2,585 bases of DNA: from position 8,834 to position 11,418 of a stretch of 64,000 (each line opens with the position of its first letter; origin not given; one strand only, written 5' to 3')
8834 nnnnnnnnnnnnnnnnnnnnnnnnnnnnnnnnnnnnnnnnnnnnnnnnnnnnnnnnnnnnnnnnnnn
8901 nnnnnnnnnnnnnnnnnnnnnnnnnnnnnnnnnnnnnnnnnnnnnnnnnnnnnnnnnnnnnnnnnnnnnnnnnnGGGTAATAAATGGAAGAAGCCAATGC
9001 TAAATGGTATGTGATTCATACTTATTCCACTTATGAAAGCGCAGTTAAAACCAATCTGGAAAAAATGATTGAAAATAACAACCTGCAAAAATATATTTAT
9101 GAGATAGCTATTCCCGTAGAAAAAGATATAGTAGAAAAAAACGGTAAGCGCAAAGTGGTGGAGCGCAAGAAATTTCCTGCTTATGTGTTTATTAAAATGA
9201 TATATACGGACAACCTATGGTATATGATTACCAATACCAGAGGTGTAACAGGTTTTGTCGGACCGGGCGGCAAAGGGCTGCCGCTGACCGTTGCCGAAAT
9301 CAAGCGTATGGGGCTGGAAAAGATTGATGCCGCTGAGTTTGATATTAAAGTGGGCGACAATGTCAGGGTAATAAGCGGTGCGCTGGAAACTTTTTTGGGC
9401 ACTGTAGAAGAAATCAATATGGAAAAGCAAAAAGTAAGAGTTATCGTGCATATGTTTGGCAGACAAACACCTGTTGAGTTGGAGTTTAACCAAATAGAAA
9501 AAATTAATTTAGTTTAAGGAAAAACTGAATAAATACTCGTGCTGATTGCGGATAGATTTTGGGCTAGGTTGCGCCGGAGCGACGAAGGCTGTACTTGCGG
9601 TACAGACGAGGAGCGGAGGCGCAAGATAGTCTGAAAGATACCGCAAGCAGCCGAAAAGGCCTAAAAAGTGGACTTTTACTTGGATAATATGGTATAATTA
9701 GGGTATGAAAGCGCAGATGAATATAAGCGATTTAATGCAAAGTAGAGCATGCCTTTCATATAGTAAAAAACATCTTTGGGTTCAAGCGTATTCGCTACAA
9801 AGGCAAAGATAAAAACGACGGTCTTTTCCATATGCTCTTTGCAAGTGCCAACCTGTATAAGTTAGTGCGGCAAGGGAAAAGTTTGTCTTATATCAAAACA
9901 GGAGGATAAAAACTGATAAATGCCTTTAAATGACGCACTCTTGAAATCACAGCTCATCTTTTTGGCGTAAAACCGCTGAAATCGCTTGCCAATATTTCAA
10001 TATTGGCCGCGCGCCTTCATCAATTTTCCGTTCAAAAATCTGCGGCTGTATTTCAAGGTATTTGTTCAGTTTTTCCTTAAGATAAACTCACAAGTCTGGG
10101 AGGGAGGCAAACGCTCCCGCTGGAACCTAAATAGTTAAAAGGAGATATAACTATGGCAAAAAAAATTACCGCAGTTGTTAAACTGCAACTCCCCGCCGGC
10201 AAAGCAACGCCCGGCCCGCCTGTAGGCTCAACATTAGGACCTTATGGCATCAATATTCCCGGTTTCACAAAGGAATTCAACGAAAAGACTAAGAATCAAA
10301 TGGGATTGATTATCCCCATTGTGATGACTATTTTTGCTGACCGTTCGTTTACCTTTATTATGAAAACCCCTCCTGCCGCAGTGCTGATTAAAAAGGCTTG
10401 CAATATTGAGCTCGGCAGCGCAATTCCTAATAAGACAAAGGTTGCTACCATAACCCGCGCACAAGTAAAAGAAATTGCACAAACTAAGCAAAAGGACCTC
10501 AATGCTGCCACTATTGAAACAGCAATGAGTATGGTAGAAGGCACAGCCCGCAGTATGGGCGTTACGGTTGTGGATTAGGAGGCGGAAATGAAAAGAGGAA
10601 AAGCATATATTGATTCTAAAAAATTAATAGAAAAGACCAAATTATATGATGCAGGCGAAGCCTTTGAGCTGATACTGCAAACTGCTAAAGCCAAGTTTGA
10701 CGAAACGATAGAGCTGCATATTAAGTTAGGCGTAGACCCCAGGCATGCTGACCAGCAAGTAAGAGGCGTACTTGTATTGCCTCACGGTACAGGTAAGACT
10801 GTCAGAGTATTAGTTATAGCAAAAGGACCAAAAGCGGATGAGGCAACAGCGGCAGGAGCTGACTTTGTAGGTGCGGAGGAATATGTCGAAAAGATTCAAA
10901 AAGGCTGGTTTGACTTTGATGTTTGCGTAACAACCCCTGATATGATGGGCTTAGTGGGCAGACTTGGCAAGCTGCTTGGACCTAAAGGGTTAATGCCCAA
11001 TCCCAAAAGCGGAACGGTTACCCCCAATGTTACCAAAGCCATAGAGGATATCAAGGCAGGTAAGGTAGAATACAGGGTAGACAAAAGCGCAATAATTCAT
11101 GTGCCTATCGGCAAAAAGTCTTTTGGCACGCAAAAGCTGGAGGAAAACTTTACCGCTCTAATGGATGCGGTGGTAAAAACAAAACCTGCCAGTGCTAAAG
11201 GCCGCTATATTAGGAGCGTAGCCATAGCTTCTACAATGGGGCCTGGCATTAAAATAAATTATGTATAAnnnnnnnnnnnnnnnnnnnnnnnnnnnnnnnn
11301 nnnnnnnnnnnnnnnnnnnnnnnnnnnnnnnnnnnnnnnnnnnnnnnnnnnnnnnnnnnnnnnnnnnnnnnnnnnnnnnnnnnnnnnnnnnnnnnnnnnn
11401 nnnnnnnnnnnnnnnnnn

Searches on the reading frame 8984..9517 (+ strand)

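Call 54: search_protein_families(library=ncbifam, proteins=[window:8984-9517:+], max_evalue=0.00001)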
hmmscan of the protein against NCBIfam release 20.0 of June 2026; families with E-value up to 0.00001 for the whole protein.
window:8984-9517:+ (177 aa): 6 families
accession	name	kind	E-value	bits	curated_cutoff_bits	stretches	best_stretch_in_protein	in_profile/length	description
TIGR00922.1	nusG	equivalog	1.6e-52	177.8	135.7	1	8-174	1-172/172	transcription termination/antitermination protein NusG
TIGR01956.2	NusG_myco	equivalog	6.4e-33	114.3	150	2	50-99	70-122/239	transcription termination/antitermination protein NusG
NF033641.1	antiterm_LoaP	exception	6.3e-19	68.7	125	1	8-173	1-166/166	antiterminator LoaP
TIGR01955.1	RfaH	equivalog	1.8e-16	60.5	144.5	1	27-171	11-158/159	transcription/translation regulatory transformer protein RfaH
NF033644.1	antiterm_UpxY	subfamily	1e-13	51.6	100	1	8-157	1-150/164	UpxY family transcription antiterminator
NF006534.0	PRK09014.1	equivalog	3.9e-10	39.9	124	1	7-173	3-161/162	transcription/translation regulatory transformer protein RfaH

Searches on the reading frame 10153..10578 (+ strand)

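Call 54: search_protein_families(library=ncbifam, proteins=[window:10153-10578:+], max_evalue=0.00001)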
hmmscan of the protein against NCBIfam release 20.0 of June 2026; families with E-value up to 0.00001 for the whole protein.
window:10153-10578:+ (141 aa): 3 families
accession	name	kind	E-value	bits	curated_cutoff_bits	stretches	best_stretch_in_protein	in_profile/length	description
TIGR01632.1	L11_bact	equivalog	6.9e-56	188.1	141.85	1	3-141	1-140/140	50S ribosomal protein L11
NF011111.0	PRK14539.1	equivalog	6.9e-36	123.9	310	1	1-139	2-136/196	50S ribosomal protein L11/unknown domain fusion protein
NF002232.0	PRK01143.1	equivalog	2.3e-30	105.8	162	1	6-139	3-137/164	50S ribosomal protein L11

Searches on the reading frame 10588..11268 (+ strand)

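Call 54: search_protein_families(library=ncbifam, proteins=[window:10588-11268:+], max_evalue=0.00001)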
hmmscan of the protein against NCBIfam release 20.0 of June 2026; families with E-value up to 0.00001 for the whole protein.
window:10588-11268:+ (226 aa): 3 families
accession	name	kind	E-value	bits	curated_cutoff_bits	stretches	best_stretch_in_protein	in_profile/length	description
TIGR01169.1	rplA_bact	equivalog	4e-101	337.1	216.3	1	2-224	1-223/227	50S ribosomal protein L1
NF003244.0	PRK04203.1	equivalog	8.6e-30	103.8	203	1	31-224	18-215/216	50S ribosomal protein L1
TIGR01170.1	rplA_mito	equivalog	6.8e-23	81.1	129.05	1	37-158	20-140/140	ribosomal protein uL1, mitochondrial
